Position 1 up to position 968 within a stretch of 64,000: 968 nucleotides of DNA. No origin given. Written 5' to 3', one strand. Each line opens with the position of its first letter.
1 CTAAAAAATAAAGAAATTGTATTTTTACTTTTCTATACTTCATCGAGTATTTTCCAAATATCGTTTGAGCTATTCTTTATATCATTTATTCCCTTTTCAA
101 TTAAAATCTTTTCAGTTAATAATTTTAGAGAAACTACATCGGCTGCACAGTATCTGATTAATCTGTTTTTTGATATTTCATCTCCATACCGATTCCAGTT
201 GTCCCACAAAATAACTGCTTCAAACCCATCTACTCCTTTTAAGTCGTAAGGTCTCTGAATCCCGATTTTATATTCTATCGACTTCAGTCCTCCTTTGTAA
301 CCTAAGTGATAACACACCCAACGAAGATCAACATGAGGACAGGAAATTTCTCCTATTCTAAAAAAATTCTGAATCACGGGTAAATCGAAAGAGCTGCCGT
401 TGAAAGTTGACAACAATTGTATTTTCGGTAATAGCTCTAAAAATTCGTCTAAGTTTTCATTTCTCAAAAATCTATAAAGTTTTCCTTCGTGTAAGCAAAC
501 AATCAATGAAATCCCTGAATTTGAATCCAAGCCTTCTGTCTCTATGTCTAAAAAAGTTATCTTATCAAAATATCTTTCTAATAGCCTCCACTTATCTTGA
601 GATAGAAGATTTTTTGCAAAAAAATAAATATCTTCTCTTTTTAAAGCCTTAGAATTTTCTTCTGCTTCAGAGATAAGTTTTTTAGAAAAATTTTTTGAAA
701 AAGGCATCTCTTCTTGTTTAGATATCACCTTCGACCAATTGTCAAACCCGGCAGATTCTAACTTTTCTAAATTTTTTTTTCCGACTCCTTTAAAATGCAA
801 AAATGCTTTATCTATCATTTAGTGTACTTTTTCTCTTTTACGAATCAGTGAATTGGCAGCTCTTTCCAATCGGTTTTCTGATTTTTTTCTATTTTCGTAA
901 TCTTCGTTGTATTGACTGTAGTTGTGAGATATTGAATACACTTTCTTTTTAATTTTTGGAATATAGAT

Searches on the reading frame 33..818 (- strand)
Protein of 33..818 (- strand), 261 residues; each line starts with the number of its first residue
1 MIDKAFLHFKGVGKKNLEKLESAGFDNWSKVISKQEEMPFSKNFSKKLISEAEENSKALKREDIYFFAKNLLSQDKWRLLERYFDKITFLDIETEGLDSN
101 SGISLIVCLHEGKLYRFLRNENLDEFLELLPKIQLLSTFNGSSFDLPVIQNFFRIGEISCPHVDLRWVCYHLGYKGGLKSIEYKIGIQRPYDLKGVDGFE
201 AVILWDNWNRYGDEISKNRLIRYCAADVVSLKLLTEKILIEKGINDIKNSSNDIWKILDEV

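Call 38: find_encoding_contigs(protein=window:33-818:-, flank=10000, max_places=2)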
Protein window:33-818:- (261 aa): 15 contigs read that carry it; 2 places shown.
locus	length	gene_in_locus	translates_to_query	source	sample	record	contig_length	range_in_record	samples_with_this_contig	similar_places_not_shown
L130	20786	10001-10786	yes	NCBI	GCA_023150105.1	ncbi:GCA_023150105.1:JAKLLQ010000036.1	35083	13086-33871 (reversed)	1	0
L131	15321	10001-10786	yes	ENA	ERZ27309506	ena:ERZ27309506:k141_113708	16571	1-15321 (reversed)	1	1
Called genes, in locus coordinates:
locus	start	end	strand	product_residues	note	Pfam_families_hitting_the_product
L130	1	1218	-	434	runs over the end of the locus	PF00155:Aminotran_1_2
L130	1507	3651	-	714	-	PF07228:SpoIIE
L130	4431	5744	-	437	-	PF01555:N6_N4_Mtase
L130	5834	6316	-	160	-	-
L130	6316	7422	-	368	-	PF03462:PCRF, PF00472:RF-1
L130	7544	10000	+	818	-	PF04851:ResIII, PF00270:DEAD, PF00271:Helicase_C, PF22982:WHD_HRQ1, PF09369:MZB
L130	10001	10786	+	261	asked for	PF13482:RNase_H_2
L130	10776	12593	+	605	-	PF02386:TrkH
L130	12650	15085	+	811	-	PF01804:Penicil_amidase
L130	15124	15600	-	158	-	PF07600:DUF1564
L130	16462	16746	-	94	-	-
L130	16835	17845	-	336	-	PF01073:3Beta_HSD, PF01370:Epimerase, PF02719:Polysacc_synt_2, PF04321:RmlD_sub_bind, PF16363:GDP_Man_Dehyd, PF07993:NAD_binding_4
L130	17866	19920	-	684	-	PF07719:TPR_2 (faint), PF07228:SpoIIE, PF00515:TPR_1 (faint), PF13174:TPR_6 (faint), PF13424:TPR_12 (faint), PF13181:TPR_8 (faint), PF13414:TPR_11 (faint), PF12895:ANAPC3, +1 more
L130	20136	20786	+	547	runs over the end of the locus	-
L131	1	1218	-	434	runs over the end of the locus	PF00155:Aminotran_1_2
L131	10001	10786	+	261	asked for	PF13482:RNase_H_2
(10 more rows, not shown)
